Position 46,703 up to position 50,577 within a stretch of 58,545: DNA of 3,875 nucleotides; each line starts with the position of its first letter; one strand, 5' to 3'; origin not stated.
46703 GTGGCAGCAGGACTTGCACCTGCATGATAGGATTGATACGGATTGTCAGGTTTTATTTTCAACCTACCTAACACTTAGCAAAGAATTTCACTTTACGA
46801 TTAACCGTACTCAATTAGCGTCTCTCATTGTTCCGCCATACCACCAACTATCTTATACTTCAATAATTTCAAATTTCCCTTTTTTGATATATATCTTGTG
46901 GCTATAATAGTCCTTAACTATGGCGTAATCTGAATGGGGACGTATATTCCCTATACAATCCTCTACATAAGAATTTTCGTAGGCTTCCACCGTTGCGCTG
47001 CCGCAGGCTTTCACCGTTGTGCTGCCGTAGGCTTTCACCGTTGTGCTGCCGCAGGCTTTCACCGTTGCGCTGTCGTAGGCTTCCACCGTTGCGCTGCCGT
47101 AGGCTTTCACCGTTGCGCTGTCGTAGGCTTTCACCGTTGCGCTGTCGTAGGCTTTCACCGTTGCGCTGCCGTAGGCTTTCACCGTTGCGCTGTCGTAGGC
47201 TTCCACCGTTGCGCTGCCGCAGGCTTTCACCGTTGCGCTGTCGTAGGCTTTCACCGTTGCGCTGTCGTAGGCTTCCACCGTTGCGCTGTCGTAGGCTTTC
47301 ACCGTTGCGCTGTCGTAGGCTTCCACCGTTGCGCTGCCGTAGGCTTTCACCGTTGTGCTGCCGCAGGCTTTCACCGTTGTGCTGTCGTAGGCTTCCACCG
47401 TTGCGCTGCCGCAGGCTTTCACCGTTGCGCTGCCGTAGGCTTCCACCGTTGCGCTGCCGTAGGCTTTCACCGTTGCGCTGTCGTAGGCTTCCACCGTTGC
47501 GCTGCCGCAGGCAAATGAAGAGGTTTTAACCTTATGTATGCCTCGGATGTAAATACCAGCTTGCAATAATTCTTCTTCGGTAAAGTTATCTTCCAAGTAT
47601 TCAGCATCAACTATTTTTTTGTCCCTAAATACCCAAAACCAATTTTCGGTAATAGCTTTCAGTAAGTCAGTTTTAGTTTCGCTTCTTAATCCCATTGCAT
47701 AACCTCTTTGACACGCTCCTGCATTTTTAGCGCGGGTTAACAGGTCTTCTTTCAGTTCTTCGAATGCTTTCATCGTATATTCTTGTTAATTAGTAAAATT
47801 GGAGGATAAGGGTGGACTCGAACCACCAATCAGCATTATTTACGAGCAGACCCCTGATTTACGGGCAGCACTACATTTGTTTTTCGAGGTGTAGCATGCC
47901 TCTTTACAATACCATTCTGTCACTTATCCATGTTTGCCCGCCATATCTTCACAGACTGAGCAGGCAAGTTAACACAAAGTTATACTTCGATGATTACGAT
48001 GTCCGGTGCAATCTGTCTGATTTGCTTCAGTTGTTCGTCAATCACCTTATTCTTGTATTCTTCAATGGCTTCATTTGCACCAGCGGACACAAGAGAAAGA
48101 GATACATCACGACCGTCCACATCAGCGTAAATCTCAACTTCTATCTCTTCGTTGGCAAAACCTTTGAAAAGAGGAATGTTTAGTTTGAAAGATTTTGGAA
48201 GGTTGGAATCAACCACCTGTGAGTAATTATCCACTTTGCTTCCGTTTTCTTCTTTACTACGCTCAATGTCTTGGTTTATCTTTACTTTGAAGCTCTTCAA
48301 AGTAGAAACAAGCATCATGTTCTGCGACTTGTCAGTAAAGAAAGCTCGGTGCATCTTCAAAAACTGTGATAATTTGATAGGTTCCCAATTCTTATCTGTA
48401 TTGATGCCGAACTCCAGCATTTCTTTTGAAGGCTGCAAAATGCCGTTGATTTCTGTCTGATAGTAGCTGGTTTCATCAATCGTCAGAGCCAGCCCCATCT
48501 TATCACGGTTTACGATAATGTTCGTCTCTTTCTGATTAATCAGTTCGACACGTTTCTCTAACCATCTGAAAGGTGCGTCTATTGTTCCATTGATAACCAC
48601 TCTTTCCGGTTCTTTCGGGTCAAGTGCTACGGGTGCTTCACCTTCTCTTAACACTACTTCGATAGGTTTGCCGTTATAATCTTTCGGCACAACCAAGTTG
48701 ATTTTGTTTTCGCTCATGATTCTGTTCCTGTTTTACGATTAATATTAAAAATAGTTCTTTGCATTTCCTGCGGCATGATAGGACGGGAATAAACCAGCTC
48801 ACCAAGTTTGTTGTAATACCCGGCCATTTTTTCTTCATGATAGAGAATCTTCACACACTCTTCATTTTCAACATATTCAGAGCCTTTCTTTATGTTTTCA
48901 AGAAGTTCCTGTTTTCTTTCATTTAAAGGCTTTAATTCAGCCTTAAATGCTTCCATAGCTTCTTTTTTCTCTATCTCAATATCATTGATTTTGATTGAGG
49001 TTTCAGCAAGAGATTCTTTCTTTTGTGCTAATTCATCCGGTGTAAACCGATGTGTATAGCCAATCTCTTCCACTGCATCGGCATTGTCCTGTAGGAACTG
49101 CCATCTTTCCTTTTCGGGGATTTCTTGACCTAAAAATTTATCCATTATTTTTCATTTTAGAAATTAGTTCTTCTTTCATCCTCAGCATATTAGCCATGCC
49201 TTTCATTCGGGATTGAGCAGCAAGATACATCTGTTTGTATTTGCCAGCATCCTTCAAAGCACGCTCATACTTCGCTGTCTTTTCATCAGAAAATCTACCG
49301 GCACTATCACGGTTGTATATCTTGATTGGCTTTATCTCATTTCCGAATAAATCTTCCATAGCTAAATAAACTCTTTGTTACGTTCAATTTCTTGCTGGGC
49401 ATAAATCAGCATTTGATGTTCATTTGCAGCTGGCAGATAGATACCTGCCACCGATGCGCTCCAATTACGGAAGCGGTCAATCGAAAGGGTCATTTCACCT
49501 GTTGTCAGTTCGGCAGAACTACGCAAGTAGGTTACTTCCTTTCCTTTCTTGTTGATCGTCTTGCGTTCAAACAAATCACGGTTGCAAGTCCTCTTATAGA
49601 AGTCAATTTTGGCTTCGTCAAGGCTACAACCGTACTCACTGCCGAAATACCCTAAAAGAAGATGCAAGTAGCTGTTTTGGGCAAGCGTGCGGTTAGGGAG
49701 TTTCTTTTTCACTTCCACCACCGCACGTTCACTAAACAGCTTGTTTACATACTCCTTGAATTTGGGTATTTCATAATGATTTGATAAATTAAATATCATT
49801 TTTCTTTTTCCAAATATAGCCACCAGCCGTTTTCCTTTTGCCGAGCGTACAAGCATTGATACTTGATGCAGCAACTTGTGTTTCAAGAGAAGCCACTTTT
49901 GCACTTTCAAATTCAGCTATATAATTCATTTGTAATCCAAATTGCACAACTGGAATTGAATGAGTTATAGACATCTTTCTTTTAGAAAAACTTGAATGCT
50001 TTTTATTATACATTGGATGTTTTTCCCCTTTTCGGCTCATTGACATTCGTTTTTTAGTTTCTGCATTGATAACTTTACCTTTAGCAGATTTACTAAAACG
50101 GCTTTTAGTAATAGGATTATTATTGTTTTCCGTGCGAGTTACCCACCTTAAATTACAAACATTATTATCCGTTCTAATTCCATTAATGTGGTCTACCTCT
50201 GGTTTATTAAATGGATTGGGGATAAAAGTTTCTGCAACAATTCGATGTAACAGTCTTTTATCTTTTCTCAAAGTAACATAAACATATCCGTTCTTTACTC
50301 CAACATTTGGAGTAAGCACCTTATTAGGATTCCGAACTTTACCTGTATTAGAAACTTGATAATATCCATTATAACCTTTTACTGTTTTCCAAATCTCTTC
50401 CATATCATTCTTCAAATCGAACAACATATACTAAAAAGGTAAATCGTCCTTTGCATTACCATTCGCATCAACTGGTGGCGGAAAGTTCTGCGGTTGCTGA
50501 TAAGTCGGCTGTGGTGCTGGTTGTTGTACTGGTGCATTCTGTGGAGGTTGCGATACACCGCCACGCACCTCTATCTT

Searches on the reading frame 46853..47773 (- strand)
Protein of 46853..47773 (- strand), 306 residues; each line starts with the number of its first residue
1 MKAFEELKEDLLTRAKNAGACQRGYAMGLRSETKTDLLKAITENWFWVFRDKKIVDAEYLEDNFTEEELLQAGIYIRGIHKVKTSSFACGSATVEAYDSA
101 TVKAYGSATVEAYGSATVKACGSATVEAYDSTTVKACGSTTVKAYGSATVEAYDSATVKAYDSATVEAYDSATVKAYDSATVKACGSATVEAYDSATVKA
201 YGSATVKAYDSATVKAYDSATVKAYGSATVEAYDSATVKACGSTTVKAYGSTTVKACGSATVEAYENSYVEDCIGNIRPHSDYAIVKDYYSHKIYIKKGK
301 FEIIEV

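Call 81: search_protein_families(library=pfam, proteins=[window:46853-47773:-], max_evalue=0.001)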
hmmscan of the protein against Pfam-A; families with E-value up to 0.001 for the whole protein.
window:46853-47773:- (306 aa): 1 family
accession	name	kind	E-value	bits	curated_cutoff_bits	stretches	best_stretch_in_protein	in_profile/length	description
PF22178.3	Gp5_trimer_C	-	1.1e-09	38.9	30.9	0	132-198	38-104/112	Bacteriophage T4 gp5 C-terminal trimerisation domain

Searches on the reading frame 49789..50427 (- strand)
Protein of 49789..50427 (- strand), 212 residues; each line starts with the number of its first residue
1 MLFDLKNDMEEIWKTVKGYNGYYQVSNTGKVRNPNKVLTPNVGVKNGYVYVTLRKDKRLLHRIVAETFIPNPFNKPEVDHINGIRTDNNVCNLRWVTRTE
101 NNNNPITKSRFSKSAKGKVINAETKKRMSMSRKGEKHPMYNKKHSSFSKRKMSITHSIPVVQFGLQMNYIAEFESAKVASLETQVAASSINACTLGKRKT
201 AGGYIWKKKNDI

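Call 81: search_protein_families(library=pfam, proteins=[window:49789-50427:-], max_evalue=0.001)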
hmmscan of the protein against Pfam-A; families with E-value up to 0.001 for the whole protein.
window:49789-50427:- (212 aa): 4 families
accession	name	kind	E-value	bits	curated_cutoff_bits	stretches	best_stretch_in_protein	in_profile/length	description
PF07463.16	NUMOD4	-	1.8e-11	44.5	23.4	1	11-54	1-49/49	NUMOD4 motif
PF13392.12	HNH_3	-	7.6e-11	41.9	24.8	1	59-102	2-45/46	HNH endonuclease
PF07460.16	NUMOD3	-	9.9e-10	38.6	20.4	1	119-153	3-37/37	NUMOD3 motif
PF22083.2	I-HmuI_NUMOD-like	-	0.00017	21.5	27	1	171-206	10-45/46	DNA endonuclease I-HmuI-like, NUMOD-like domain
